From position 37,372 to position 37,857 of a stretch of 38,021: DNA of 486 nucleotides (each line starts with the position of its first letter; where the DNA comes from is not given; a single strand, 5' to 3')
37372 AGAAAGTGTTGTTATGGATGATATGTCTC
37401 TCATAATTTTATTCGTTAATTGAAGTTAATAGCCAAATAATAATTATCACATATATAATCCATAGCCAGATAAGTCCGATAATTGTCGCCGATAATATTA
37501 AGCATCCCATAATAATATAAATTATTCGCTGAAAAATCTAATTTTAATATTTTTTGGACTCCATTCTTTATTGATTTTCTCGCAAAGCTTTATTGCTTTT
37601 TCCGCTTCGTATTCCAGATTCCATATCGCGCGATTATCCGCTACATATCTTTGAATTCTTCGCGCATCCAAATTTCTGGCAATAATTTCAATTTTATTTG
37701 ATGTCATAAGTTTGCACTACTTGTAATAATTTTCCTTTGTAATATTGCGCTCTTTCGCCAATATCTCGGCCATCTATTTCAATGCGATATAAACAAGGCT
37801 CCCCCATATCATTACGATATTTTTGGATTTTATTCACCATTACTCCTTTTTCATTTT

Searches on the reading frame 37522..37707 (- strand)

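Call 40: search_protein_families(library=pfam, proteins=[window:37522-37707:-], max_evalue=0.05)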
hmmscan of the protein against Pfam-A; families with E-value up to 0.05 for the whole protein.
window:37522-37707:- (61 aa): 1 family
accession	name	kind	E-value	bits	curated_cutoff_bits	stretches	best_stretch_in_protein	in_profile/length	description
PF21874.1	CofJ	-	0.037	13.8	27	1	20-58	132-170/296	CofJ protein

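Call 88: search_protein_families(library=phrogs, proteins=[window:37522-37707:-], max_evalue=0.01)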
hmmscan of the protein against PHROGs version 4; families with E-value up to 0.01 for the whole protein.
window:37522-37707:- (61 aa): 0 families
